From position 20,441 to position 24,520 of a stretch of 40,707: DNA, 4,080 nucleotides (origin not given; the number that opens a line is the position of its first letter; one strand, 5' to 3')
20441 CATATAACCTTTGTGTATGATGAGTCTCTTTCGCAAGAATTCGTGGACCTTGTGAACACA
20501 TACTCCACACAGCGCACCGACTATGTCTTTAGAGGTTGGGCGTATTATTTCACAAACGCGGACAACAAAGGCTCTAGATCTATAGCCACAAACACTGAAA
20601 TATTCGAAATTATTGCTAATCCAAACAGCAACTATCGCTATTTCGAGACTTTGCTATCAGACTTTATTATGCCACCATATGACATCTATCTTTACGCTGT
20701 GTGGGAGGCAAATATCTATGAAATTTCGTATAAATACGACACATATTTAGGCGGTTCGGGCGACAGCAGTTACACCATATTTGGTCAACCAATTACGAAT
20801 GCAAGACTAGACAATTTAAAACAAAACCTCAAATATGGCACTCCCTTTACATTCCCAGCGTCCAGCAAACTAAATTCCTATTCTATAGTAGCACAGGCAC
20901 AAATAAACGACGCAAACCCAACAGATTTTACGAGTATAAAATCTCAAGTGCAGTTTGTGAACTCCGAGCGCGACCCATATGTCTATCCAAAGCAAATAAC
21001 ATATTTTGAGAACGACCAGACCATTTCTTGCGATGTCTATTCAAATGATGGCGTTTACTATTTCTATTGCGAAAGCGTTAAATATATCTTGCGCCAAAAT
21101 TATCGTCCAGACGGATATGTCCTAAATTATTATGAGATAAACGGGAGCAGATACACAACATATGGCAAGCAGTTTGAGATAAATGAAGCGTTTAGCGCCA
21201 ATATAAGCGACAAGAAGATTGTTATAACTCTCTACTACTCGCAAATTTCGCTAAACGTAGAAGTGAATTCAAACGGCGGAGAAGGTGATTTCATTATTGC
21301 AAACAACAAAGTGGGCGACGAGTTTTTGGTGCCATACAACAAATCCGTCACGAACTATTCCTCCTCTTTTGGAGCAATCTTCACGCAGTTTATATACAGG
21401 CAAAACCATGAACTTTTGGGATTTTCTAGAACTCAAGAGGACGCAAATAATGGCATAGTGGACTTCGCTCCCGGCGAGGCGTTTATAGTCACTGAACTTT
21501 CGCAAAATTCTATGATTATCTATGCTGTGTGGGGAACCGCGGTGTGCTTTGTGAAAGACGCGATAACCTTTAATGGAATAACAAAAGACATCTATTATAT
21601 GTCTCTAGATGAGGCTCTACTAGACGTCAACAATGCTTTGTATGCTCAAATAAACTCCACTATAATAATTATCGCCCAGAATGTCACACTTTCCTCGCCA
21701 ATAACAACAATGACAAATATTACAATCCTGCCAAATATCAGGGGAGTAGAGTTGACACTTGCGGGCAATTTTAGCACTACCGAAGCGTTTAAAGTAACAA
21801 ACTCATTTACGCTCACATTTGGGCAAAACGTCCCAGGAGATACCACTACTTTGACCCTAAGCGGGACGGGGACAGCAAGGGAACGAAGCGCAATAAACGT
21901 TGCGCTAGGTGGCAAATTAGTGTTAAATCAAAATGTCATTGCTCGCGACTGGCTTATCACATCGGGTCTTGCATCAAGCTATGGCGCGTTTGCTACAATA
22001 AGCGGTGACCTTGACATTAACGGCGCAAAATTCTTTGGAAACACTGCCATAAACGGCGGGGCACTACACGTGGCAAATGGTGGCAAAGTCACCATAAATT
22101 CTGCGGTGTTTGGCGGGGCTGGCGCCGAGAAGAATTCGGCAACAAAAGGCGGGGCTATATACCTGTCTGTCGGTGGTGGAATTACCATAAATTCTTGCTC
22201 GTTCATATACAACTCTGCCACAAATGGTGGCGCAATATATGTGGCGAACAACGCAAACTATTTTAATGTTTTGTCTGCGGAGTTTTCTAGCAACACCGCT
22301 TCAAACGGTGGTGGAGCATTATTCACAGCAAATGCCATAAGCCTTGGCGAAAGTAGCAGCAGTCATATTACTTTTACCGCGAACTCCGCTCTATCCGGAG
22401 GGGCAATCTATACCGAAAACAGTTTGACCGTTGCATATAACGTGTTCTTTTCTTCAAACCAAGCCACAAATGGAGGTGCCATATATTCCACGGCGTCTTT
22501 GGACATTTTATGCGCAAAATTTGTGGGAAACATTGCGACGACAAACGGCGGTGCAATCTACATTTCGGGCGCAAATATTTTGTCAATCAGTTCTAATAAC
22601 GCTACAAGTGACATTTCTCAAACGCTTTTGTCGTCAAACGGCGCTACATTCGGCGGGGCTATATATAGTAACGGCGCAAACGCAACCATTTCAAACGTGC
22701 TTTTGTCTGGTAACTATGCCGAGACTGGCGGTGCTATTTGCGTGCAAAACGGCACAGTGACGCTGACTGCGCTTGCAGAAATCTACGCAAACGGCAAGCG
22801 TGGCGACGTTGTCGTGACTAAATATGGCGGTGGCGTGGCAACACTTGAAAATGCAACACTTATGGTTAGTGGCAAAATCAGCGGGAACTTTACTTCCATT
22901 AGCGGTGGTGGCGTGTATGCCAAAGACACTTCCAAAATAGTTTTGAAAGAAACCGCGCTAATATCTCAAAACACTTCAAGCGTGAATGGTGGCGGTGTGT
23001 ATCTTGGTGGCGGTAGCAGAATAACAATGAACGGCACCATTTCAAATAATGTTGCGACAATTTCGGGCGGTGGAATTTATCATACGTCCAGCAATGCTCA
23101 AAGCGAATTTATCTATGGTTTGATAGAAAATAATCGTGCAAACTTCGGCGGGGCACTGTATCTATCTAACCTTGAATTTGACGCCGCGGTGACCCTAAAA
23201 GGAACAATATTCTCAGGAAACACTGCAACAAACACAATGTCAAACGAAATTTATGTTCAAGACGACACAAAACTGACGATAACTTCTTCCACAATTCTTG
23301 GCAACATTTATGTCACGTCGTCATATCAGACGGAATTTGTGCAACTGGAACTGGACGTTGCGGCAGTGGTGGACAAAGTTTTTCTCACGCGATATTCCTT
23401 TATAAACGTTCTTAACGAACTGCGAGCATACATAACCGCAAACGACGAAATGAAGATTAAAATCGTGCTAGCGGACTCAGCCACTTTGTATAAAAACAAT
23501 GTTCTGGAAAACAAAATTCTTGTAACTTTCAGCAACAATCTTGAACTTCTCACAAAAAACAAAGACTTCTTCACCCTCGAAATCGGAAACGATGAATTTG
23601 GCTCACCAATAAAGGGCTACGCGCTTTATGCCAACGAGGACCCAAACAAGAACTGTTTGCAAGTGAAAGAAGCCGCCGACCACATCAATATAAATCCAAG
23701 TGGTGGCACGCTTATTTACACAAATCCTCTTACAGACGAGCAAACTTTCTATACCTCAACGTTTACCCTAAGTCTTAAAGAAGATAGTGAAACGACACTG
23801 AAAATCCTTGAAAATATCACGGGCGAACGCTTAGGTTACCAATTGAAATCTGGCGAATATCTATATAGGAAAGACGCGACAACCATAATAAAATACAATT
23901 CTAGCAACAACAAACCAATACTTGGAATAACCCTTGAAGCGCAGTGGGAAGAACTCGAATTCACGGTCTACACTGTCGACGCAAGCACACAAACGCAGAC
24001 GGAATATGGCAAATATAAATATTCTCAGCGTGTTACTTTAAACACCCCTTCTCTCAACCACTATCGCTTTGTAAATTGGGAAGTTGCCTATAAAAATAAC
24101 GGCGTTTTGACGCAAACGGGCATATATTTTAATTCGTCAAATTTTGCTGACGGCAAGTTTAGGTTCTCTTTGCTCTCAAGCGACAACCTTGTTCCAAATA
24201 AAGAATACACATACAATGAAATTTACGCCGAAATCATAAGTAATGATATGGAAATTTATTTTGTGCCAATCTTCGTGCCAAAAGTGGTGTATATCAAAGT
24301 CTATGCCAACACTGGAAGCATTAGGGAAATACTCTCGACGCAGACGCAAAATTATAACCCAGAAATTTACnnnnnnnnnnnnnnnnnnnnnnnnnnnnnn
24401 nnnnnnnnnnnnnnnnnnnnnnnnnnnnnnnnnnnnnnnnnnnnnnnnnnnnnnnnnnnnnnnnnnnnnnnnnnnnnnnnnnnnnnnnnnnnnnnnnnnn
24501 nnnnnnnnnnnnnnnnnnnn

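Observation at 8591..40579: Uninterrupted 31,989-nt ORF encoding a 10,662-aa (about 1.1 MDa) surface protein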

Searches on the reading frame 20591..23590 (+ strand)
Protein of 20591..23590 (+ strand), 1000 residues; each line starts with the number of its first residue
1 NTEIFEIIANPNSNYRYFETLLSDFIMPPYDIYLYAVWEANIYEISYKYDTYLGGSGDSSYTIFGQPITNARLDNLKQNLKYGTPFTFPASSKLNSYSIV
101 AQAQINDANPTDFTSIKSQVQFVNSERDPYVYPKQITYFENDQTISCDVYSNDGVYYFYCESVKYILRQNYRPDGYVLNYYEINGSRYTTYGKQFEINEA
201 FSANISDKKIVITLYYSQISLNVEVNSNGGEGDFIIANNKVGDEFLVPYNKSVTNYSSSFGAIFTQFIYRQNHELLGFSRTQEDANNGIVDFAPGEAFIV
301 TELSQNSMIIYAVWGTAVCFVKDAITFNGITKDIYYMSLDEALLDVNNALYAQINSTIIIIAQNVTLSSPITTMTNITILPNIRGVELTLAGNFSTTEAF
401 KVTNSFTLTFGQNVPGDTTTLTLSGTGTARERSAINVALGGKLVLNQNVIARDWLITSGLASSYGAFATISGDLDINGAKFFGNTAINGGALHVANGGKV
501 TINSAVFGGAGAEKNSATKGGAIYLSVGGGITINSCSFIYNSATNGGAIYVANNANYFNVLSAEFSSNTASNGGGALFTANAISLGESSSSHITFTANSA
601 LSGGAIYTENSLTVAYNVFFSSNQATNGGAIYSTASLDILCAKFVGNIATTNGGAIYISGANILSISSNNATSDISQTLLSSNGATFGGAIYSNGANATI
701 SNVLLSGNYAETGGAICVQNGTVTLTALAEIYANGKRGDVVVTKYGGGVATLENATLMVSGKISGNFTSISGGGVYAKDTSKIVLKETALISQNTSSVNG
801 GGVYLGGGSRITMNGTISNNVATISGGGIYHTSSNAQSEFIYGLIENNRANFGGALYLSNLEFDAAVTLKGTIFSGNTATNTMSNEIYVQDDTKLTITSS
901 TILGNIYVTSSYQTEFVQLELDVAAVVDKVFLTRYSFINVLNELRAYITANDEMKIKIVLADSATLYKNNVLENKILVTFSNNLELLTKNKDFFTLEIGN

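Call 5: search_protein_families(library=pfam, proteins=[window:20591-23590:+], max_evalue=0.01)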
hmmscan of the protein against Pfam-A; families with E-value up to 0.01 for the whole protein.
window:20591-23590:+ (1000 aa): 1 family
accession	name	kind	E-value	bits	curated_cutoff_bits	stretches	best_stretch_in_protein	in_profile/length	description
PF02415.23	Chlam_PMP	-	4.7e-19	66.8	20.6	0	617-634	1-19/19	Chlamydia polymorphic membrane protein (Chlamydia_PMP) repeat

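Call 39: search_protein_families(library=ncbifam, proteins=[window:20591-23590:+], max_evalue=0.01)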
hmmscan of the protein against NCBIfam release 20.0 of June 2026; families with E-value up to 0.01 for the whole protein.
window:20591-23590:+ (1000 aa): 1 family
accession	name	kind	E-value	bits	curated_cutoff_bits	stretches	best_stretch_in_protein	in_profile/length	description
TIGR01376.1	POMP_repeat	repeat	1.3e-19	69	15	3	618-639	5-27/28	polymorphic outer membrane protein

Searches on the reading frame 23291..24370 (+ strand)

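Call 79: search_protein_families(library=pfam, proteins=[window:23291-24370:+], max_evalue=1)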
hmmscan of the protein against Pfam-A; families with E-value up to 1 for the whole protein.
window:23291-24370:+ (360 aa): 1 family
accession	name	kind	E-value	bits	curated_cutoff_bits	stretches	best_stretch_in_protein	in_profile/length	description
PF18249.6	Ca_bind_SSO6904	-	0.017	15.9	25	1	42-96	10-65/90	Calcium binding protein SSO6904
